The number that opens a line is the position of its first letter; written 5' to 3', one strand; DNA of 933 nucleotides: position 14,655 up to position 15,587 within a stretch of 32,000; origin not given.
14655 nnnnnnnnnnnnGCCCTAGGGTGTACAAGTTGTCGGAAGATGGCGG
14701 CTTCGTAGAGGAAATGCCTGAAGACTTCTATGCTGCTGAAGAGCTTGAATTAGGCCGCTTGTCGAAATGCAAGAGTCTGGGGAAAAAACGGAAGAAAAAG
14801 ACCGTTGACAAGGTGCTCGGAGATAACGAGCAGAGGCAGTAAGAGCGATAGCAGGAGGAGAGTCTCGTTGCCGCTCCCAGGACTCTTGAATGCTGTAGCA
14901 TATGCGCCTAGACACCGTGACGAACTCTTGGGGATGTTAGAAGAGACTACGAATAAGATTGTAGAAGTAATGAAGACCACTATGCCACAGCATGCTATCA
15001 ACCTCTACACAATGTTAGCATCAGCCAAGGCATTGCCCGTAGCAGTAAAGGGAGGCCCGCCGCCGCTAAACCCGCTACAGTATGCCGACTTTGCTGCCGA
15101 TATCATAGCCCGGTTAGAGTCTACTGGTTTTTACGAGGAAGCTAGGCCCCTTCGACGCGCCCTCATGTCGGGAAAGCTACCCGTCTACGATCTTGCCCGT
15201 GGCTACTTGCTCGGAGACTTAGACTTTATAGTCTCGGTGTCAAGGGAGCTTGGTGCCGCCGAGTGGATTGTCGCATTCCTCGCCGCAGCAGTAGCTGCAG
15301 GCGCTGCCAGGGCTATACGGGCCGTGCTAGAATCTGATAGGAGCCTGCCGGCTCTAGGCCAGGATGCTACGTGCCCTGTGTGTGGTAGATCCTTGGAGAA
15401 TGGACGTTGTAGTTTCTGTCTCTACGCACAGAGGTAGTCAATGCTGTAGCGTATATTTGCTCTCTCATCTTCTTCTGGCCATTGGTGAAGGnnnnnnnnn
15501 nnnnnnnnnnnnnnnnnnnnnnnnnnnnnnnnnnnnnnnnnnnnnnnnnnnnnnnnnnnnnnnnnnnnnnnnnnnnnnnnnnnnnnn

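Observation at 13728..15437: Canonical FdhE followed by a second, shorter CPVCG zinc-ribbon protein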

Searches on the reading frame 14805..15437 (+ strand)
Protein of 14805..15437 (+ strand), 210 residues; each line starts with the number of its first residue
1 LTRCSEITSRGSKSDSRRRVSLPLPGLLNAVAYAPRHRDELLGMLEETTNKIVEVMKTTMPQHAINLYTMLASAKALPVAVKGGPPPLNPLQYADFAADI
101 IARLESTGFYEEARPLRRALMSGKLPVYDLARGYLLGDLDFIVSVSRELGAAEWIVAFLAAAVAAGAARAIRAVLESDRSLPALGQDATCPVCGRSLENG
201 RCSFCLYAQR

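Call 3: search_protein_families(library=pfam, proteins=[window:14805-15437:+], max_evalue=1)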
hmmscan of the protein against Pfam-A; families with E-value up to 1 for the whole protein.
window:14805-15437:+ (210 aa): 3 families
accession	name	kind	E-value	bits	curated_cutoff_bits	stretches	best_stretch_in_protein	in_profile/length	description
PF04423.19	Rad50_zn_hook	-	0.024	14.9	24.3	1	188-199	20-31/52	Rad50 zinc hook motif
PF24460.1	DUF7575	-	0.058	13.2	28.5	1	188-205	4-20/28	Domain of unknown function (DUF7575)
PF04640.20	PLATZ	-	0.15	13.2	25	1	182-205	50-73/79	PLATZ transcription factor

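Call 4: search_protein_families(library=ncbifam, proteins=[window:14805-15437:+], max_evalue=1)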
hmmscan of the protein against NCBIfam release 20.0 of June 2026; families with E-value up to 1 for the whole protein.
window:14805-15437:+ (210 aa): 0 families

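Call 17: search_solved_structures(query=A4, max_evalue=10, show_alignments=2)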
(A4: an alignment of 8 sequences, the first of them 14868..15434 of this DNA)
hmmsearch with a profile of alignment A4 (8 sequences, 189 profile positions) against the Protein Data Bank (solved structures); distinct sequences matched with E-value up to 10: 5.
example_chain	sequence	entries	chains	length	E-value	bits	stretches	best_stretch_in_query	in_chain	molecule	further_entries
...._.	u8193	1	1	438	0.14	14.9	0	66-97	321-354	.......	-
3k4p_A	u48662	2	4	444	0.15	14.9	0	66-97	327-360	3-phytase A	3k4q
2ebn_A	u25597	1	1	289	0.35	13.7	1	25-64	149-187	ENDO-BETA-N-ACETYLGLUCOSAMINIDASE F1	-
1lea_A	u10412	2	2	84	0.83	12.4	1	98-167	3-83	LEXA REPRESSOR DNA BINDING DOMAIN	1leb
9k83_A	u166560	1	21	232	1.9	11.2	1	14-67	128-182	Fiber-n6-Zn1-HEHE-43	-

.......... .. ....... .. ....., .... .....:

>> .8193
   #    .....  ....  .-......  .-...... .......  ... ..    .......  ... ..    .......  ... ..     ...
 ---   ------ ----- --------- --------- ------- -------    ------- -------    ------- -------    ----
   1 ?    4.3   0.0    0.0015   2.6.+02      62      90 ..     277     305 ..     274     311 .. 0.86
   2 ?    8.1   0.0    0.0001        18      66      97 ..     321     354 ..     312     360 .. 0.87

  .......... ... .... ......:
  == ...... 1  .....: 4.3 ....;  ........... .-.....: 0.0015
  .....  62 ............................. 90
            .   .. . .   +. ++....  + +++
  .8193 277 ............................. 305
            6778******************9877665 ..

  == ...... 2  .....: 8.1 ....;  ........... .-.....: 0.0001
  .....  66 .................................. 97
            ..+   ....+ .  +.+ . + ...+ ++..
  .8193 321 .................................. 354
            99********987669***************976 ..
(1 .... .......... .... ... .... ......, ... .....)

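Call 25: predict_structure(alignment_id=A4)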
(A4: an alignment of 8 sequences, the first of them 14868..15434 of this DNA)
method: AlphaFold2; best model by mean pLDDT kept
length: 189 residues; sequences in the alignment: 8
mean_pLDDT: 89.4   pTM: 0.87
mean pLDDT of the five models: 89.4, 86.8, 86.6, 85.6, 85.4
residues with pLDDT >= 90: 118; 70-90: 62; 50-70: 8; < 50: 1
segments of 3 or more residues with pLDDT < 50: none
pLDDT, mean of each block of 10 residues (from residue 1): 68 87 90 90 93 83 87 94 94 97 95 91 96 94 94 92 81 88 84
secondary structure, 60 per line:
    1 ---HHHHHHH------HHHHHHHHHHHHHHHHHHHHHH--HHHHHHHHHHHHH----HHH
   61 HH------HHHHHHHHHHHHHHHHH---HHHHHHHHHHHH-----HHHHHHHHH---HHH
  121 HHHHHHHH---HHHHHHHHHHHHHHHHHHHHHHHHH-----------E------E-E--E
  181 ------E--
elements in order: H4-10 H17-38 H41-53 H58-62 H69-85 H89-100 H106-114 H118-128 H132-156
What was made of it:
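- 14868..15437 (+): ORF2 = Pyrde_1517, 189 aa: an FdhE-like helical domain followed by a single shortened Cys4 knuckle. FdhE's C-terminal knuckle domain and terminal helices are absent. AF2 pLDDT 89.4 (call 25).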

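Call 29: fold_search(model_id=the predicted structure, library=pdb)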
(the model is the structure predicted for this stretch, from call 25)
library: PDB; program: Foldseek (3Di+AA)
matches with E <= 10: 83; with E <= 0.001: 0
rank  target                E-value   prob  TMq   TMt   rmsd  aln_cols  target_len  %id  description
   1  6ixo                  2.5e+00  0.04  0.16  0.09  16.1       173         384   10  Apo structure of Myo2-GTD (released 2019-03-06)
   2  3wfr_F                3.3e+00  0.04  0.20  0.11  16.9       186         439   16  tRNA processing enzyme complex 2 (released 2014-01-01)
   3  4tx5_B                3.6e+00  0.04  0.17  0.19  19.6       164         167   18  Crystal structure of Smac-DIABLO (in space group P65) (released 2015-07-15)
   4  8e6l                  3.6e+00  0.04  0.22  0.13  19.4       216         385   13  X-ray structure of the Deinococcus radiodurans Nramp/MntH divalent transition metal transporter D296A mutant in an inwar (released 2023-05-03)
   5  4nqk_A                3.6e+00  0.02  0.11  0.11  19.6       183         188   14  Structure of an Ubiquitin complex (released 2014-03-05)
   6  5mx5_H                3.8e+00  0.04  0.17  0.16  17.1       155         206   12  Mouse PA28alpha-beta (released 2017-09-13)
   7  3dbh_C                3.8e+00  0.03  0.18  0.08  19.0       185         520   12  Structural Dissection of a Gating Mechanism Preventing Misactivation of Ubiquitin by NEDD8's E1 (APPBP1-UBA3Arg190Ala- (released 2008-08-12)
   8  9ce3_E                4.2e+00  0.03  0.19  0.14  17.8       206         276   11  Structure of the TSC:WIPI3 lysosomal recruitment complex (released 2024-12-04)
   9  8e6m                  4.2e+00  0.02  0.16  0.10  18.2       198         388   15  X-ray structure of the Deinococcus radiodurans Nramp/MntH divalent transition metal transporter WT in an inward-open, ca (released 2023-05-03)
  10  5e4r                  4.4e+00  0.04  0.19  0.10  17.3       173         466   10  Crystal structure of domain-duplicated synthetic class II ketol-acid reductoisomerase 2Ia_KARI-DD (released 2015-12-23)
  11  1huw                  4.4e+00  0.03  0.19  0.21  16.5       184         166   15  THE CRYSTAL STRUCTURE OF AFFINITY-MATURED HUMAN GROWTH HORMONE AT 2 ANGSTROMS RESOLUTION (released 1994-01-31)
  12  8tlu_E                4.4e+00  0.03  0.18  0.11  19.4       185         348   12  E. coli MraY mutant-T23P (released 2024-05-01)
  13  5l0y_G                4.6e+00  0.05  0.19  0.24  18.6       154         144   14  Crystal Structure of a Sec72-ssa1 c-terminal peptide fusion protein (released 2017-03-22)
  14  5msj_U                4.6e+00  0.03  0.16  0.14  17.5       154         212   13  Mouse PA28alpha (released 2017-09-13)
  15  9dze_f                4.6e+00  0.02  0.16  0.13  21.4       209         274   15  Computationally Designed Bifaceted Protein Nanomaterial pD5-14 (released 2024-10-30)
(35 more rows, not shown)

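Call 31: search_protein_representatives(alignment_id=A4)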
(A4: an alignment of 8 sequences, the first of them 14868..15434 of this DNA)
Query: 8 sequences, 189 profile positions. Proteins with E-value up to 0.001 (for the whole library): 6; up to 1e-10: 3; up to 1e-30: 1. The best 6 are listed.
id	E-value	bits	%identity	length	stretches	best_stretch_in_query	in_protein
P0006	1.6e-101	353.9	-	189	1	1-189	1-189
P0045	2.4e-18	82.7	-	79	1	2-67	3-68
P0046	2.1e-17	79.6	-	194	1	18-185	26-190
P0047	3.2e-10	56.2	-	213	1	17-157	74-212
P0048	8.1e-09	51.6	-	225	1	14-155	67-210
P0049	6.7e-08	48.7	-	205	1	18-157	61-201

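Call 33: find_encoding_contigs(protein=P0046, flank=8000, max_places=3)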
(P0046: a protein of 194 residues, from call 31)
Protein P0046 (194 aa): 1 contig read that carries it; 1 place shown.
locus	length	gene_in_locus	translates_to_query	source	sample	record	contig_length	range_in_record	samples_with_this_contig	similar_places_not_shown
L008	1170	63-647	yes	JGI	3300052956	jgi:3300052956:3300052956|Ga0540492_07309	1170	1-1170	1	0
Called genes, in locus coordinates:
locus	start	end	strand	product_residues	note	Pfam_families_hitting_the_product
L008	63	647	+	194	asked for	-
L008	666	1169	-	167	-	?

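Call 34: find_encoding_contigs(protein=P0047, flank=8000, max_places=3)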
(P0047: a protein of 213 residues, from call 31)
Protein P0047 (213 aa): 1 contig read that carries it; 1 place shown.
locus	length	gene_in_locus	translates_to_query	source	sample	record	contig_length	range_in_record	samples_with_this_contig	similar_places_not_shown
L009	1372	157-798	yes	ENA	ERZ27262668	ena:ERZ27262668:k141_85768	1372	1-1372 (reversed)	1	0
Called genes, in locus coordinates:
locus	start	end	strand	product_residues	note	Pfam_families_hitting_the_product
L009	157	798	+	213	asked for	PF01954:AF2212-like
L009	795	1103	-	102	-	PF00708:Acylphosphatase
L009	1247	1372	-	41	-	?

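Call 36: find_related_loci(query=A6, collection=genome_contigs, flank=8000)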
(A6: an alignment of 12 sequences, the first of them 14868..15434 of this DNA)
Query A6 (189 aa) in genome_contigs; peptide patterns used: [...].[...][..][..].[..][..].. (x = any residue, [..] = any of these).
45 stretches matched a pattern, but none encodes a relative of the query by tblastn (E <= 1e-3).

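Call 40: find_related_loci(query=A8, collection=genome_contigs, flank=8000)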
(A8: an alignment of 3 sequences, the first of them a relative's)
Query A8 (213 aa) in genome_contigs; peptide patterns used: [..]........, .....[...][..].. (x = any residue, [..] = any of these).
36 stretches matched a pattern; 4 encode a relative of the query (tblastn E <= 1e-3); 4 distinct loci.
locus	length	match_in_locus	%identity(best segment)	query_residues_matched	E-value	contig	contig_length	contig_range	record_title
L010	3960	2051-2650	50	8-209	1e-53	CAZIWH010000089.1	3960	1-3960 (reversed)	MAG TPA_asm: uncultured Hyperthermus sp. isolate SRP163575_co1_287 genome assembly, contig: NODE_49543_length_3960_cov_5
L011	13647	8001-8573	50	2-190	2e-46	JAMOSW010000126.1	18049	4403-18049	MAG: Pyrodictiaceae archaeon isolate 4571-419_maxbin2_scaf2bin.027 4571-419_scaffold_760_c1, whole genome shotgun sequen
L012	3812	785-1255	56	59-213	1e-46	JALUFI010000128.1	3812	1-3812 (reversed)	MAG: Pyrodictiaceae archaeon isolate S143_metabat2_scaf2bin.055 S143_NODE_28695_length_3812_cov_2.298507, whole genome s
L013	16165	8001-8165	34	80-137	4e-5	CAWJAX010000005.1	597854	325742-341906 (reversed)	MAG: uncultured Methanoregulaceae archaeon isolate MFD04716.bin.1.240 genome assembly, contig: contig_9251, whole genome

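Call 48: search_protein_families(library=pfam, alignment_id=A6, max_evalue=1)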
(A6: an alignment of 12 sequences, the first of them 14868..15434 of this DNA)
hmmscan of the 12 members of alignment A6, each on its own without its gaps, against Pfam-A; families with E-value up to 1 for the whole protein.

A. member 1, window:14868-15434:+ (189 aa): 3 families
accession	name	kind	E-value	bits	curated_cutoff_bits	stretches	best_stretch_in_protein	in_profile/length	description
PF04423.19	Rad50_zn_hook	-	0.02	15.1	24.3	1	167-178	20-31/52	Rad50 zinc hook motif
PF24460.1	DUF7575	-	0.052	13.4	28.5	1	167-184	4-20/28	Domain of unknown function (DUF7575)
PF04640.20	PLATZ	-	0.13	13.4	25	1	161-184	50-73/79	PLATZ transcription factor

B. families by the number of members that match (of 12 scanned): 22 families
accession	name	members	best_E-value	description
PF04423.19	Rad50_zn_hook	9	0.005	Rad50 zinc hook motif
PF24460.1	DUF7575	9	0.052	Domain of unknown function (DUF7575)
PF20401.3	Rhomboid_2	4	0.0016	Rhomboid-like protein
PF01954.22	AF2212-like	3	3.9e-11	AF2212-like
PF12773.13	DZR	2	0.039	Double zinc ribbon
PF04640.20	PLATZ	2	0.13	PLATZ transcription factor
PF03119.21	DNA_ligase_ZBD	1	0.025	NAD-dependent DNA ligase C4 zinc finger domain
PF14446.12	Prok-RING_1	1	0.03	Prokaryotic RING finger family 1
PF06906.16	DUF1272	1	0.056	Protein of unknown function (DUF1272)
PF01189.24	Methyltr_RsmB-F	1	0.071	16S rRNA methyltransferase RsmB/F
PF13248.11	Zn_ribbon_3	1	0.14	zinc-ribbon domain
PF01869.26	BcrAD_BadFG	1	0.17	BadF/BadG/BcrA/BcrD ATPase family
PF08209.17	Sgf11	1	0.18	Sgf11 (transcriptional regulation protein)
PF22747.2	Zn_ribbon_DUF2089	1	0.28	DUF2089 zinc ribbon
PF13240.11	Zn_Ribbon_1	1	0.32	zinc-ribbon domain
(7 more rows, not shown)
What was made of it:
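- CPVCG also occurs in unrelated knuckles, for example weak Rad50 zinc-hook hits (calls 3, 48).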

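Call 58: find_related_loci(query=A11, collection=metagenome_contigs, flank=8000)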
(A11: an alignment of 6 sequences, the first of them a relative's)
Query A11 (194 aa) in metagenome_contigs; peptide patterns used: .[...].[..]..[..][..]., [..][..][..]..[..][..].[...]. (x = any residue, [..] = any of these).
385 stretches matched a pattern, but none encodes a relative of the query by tblastn (E <= 1e-3).
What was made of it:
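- Tried and rejected: The first genome scan and the first metagenome scan confirmed nothing (calls 36, 58).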

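Call 69: list_cluster_members(proteins=[window:14868-15434:+, window:14684-14839:+, window:14934-15434:+])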
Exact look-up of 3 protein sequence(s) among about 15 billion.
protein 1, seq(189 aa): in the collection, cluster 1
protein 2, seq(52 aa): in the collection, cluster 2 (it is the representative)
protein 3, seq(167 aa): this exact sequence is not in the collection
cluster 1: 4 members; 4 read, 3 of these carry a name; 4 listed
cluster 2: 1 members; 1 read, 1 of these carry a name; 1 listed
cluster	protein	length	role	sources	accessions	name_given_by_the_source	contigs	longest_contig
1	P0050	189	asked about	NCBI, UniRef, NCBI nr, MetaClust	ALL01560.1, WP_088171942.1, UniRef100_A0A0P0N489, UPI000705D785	hypothetical protein Pyrde_1517 [Pyrodictium delaneyi] | Uncharacterized protein n=1 Tax=Pyrodictium delaneyi TaxID=1273541 RepID=A0A0P0N489_9CREN | hypothetical protein [Pyrodictium delaneyi]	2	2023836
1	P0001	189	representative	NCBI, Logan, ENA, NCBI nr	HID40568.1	MAG TPA: hypothetical protein EYP33_00230 [Pyrodictium sp.] | hypothetical protein [Pyrodictium sp.]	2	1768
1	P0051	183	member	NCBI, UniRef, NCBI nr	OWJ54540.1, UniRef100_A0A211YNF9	hypothetical protein Pdsh_05785 [Pyrodictium delaneyi] | Uncharacterized protein n=1 Tax=Pyrodictium delaneyi TaxID=1273541 RepID=A0A211YNF9_9CREN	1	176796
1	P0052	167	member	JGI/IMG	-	-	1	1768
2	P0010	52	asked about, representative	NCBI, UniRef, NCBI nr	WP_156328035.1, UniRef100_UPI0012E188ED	hypothetical protein [Pyrodictium delaneyi] | hypothetical protein n=1 Tax=Pyrodictium delaneyi TaxID=1273541 RepID=UPI0012E188ED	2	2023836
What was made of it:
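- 14868..15437 (+): Exact match to ALL01560.1 (call 69).
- Checked: The 189-aa product is an exact match to Pyrde_1517, whereas the 167-aa version is not on record (call 69).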

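Call 77: list_cluster_members(proteins=[P0047, P0048, P0049, P0046, P0006])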
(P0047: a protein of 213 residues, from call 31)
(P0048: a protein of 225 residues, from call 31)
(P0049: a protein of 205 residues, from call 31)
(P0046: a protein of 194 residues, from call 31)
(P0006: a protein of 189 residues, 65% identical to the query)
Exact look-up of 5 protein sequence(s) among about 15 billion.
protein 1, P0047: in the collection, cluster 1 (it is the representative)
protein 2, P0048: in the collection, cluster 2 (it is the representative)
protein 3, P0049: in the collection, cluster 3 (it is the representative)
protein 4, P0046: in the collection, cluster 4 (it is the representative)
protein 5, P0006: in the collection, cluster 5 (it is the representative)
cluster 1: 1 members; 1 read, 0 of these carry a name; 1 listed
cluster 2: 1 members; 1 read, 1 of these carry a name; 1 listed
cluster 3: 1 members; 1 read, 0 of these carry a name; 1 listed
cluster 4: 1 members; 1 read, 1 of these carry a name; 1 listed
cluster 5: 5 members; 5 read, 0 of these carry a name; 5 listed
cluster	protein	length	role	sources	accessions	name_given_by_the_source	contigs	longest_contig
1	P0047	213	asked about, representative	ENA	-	-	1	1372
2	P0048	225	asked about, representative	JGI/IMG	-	predicted DNA-binding antitoxin AbrB/MazE fold protein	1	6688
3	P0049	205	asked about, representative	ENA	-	-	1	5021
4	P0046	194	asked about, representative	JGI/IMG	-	hypothetical protein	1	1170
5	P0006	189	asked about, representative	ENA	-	-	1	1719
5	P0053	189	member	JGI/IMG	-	-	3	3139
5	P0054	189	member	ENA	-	-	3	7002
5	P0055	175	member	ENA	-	-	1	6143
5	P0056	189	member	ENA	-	-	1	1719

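Call 78: find_encoding_contigs(protein=P0048, flank=7000, max_places=2)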
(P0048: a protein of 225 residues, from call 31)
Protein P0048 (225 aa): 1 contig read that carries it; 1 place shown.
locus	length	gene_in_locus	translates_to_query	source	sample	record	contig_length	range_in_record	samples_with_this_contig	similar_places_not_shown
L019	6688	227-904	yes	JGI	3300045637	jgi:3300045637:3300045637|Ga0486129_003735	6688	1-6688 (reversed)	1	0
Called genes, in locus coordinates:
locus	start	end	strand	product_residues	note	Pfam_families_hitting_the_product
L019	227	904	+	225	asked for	PF01954:AF2212-like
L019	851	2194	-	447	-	PF02310:B12-binding, PF04055:Radical_SAM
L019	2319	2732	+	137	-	-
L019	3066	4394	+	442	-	PF00682:HMGL-like, PF22617:HCS_D2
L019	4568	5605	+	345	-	PF00330:Aconitase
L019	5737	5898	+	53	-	-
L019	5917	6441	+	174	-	PF00694:Aconitase_C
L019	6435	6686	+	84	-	?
